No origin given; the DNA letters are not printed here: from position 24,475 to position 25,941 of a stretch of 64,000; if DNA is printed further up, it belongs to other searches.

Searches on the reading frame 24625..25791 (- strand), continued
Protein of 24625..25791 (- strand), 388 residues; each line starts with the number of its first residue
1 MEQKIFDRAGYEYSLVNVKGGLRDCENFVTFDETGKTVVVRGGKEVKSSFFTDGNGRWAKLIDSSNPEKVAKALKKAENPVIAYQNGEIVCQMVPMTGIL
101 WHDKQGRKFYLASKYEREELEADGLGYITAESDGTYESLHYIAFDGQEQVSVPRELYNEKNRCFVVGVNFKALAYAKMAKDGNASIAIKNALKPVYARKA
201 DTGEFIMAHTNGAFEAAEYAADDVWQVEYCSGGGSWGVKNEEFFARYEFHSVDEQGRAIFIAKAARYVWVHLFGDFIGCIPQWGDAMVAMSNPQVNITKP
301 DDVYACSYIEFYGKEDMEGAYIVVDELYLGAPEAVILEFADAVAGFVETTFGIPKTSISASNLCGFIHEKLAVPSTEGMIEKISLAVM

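Call 41: find_encoding_contigs(protein=P0005, flank=7000, max_places=2)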
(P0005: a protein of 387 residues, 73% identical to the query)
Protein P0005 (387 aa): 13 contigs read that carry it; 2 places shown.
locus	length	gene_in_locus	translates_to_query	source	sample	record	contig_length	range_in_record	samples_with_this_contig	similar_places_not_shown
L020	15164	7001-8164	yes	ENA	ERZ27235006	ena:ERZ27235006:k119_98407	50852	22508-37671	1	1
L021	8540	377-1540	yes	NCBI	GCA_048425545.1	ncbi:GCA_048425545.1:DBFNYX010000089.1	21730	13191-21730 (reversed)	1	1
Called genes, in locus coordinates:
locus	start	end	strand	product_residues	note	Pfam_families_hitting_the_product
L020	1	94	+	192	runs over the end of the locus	-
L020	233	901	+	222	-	PF01330:RuvA_N, PF14520:HHH_5, PF07499:RuvA_C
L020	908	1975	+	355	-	PF05496:RuvB_N, PF00004:AAA, PF07728:AAA_5 (weak), PF17864:AAA_lid_4, PF05491:WHD_RuvB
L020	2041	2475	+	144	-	PF13279:4HBT_2, PF03061:4HBT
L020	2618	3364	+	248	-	PF01618:MotA_ExbB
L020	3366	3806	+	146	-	PF02472:ExbD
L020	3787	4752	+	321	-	-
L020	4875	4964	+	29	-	-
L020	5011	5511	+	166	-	-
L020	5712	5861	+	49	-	-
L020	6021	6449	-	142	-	PF06044:DpnI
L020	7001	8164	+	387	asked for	-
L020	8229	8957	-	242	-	PF00583:Acetyltransf_1 (weak)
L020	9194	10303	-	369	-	PF12679:ABC2_membrane_2, PF12698:ABC2_membrane_3, PF01061:ABC2_membrane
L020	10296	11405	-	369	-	PF12679:ABC2_membrane_2, PF12698:ABC2_membrane_3, PF01061:ABC2_membrane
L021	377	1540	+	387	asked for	-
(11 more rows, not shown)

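Call 49: list_cluster_members(proteins=[P0040, P0041, P0042, P0044, P0045, P0046, P0047, P0048, P0050, P0051])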
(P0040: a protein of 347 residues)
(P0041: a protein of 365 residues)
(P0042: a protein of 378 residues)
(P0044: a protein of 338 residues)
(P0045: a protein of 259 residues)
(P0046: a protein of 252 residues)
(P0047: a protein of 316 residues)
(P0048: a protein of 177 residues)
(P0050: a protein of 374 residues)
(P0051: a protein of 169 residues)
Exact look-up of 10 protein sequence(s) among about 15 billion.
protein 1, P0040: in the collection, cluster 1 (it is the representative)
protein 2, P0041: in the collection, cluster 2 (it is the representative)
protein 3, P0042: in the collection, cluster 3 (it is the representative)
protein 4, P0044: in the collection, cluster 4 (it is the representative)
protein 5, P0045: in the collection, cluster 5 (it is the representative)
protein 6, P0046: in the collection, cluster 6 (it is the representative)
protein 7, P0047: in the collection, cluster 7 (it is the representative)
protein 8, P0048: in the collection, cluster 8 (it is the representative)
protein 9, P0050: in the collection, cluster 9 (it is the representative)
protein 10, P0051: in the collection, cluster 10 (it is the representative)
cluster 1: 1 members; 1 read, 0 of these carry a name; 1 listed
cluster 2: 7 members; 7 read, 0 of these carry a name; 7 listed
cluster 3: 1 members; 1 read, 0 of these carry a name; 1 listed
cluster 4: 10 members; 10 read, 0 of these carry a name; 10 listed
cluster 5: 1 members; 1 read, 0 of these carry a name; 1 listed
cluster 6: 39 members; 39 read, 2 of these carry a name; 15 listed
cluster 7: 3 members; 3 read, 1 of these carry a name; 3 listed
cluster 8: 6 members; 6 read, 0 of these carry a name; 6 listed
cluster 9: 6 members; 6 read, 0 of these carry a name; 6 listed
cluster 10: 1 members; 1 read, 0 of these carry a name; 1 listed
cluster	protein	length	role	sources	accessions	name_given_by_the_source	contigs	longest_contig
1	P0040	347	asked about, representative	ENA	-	-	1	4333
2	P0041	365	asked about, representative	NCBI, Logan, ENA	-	-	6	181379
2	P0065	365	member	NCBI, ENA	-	-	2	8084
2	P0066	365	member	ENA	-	-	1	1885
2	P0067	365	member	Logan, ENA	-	-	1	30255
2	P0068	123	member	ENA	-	-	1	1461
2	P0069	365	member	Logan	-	-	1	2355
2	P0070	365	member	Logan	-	-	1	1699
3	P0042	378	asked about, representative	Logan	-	-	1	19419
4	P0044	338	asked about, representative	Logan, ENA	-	-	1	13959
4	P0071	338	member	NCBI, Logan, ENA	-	-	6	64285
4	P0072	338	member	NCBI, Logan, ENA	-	-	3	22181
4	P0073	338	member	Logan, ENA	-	-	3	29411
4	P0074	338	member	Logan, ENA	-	-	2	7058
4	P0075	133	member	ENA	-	-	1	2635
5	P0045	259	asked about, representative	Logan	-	-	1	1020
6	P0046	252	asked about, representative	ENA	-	-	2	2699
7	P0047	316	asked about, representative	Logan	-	-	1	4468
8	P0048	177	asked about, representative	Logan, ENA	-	-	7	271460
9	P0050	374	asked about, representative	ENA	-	-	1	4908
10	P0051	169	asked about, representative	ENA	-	-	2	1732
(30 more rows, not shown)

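Call 50: search_dna_similar(query=window:24625-25791:-, collection=phages, mode=protein, max_evalue=0.01)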
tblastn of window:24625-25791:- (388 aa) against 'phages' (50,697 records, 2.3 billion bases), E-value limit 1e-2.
No match.

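Call 51: search_dna_similar(query=P0046, collection=phages, mode=protein, max_evalue=0.01)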
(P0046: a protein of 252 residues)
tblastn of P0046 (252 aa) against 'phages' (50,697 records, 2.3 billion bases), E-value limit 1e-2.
No match.

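Call 83: search_protein_families(library=pfam, proteins=[L011:7101-7685:+, L011:6156-6995:-, L011:9255-10415:-, L013:6851-7498:+, L013:6158-6748:+, L013:9221-10480:-, L008:546-2021:-, L008:3663-4196:+, L009:5151-5711:+, L010:3967-4503:+], max_evalue=0.001)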
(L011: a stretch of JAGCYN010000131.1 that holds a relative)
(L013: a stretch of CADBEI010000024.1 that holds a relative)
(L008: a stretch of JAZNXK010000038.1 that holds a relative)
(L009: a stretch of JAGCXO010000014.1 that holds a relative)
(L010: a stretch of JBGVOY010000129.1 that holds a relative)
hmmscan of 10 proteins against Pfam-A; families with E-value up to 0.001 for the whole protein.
L011:7101-7685:+ (194 aa): 1 family
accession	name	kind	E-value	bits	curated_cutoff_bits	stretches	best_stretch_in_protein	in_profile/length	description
PF00226.36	DnaJ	-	6.7e-15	55.4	27.8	1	139-187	11-59/63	DnaJ domain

L011:6156-6995:- (279 aa): 2 families
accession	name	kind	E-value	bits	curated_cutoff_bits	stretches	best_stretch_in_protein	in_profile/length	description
PF01149.29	Fapy_DNA_glyco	-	4.4e-30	105.1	25.5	1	1-115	1-116/117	Formamidopyrimidine-DNA glycosylase N-terminal domain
PF06831.19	H2TH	-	4e-25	88.1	34.7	1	133-223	1-91/93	Formamidopyrimidine-DNA glycosylase H2TH domain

L011:9255-10415:- (386 aa): 4 families
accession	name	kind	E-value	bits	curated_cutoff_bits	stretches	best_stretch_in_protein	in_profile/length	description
PF01041.23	DegT_DnrJ_EryC1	-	8e-97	325.1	19.8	1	23-374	4-359/360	DegT/DnrJ/EryC1/StrS aminotransferase family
PF00155.27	Aminotran_1_2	-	3.3e-08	33.6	19.7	1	45-172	44-186/361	Aminotransferase class I and II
PF01212.27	Beta_elim_lyase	-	1.9e-07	31.2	27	1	30-176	19-173/288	Beta-eliminating lyase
PF01053.26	Cys_Met_Meta_PP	-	0.00027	20.1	27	1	41-225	50-225/381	Cys/Met metabolism PLP-dependent enzyme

L013:6851-7498:+ (215 aa): 0 families

L013:6158-6748:+ (196 aa): 1 family
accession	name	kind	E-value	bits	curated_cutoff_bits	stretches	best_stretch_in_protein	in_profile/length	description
PF00226.36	DnaJ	-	2.5e-14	53.6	27.8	1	139-187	11-59/63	DnaJ domain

L013:9221-10480:- (419 aa): 0 families

L008:546-2021:- (491 aa): 1 family
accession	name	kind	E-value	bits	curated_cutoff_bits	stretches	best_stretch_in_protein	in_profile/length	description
PF12799.13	LRR_4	-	2.1e-08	34.6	27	1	121-164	1-43/44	Leucine Rich repeats (2 copies)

L008:3663-4196:+ (177 aa): 6 families
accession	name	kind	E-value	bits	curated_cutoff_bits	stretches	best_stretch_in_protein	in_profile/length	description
PF00583.31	Acetyltransf_1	-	6.6e-13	49.4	20.7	1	43-149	12-116/116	Acetyltransferase (GNAT) family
PF13508.13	Acetyltransf_7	-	5e-09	36.9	27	1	63-150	4-83/84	Acetyltransferase (GNAT) domain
PF13302.13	Acetyltransf_3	-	6.5e-07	30.6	25.4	1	12-150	3-138/138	Acetyltransferase (GNAT) domain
PF13673.13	Acetyltransf_10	-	3.3e-06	27.5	23.6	1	63-150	31-108/128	Acetyltransferase (GNAT) domain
PF13420.13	Acetyltransf_4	-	5.1e-06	27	24.3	1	15-168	3-153/155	Acetyltransferase (GNAT) domain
PF08445.16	FR47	-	2.5e-05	24.6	22.1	1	97-151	26-79/86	FR47-like protein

L009:5151-5711:+ (186 aa): 6 families
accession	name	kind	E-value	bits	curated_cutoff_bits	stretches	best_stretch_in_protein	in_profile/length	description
PF00583.31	Acetyltransf_1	-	4e-13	50.1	20.7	1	49-155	12-116/116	Acetyltransferase (GNAT) family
PF13508.13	Acetyltransf_7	-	5e-09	36.8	27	1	68-156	2-83/84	Acetyltransferase (GNAT) domain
PF13302.13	Acetyltransf_3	-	3.2e-07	31.6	25.4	1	18-156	3-138/138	Acetyltransferase (GNAT) domain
PF13673.13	Acetyltransf_10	-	6.5e-06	26.6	23.6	1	60-156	21-108/128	Acetyltransferase (GNAT) domain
PF13420.13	Acetyltransf_4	-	7.1e-06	26.6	24.3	1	20-174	2-153/155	Acetyltransferase (GNAT) domain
PF08445.16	FR47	-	1e-05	25.9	22.1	1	102-157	25-79/86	FR47-like protein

L010:3967-4503:+ (178 aa): 1 family
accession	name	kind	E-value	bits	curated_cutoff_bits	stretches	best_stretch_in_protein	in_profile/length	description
PF13505.12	OMP_b-brl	-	1e-05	26.2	28.7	1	10-176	3-175/175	Outer membrane protein beta-barrel domain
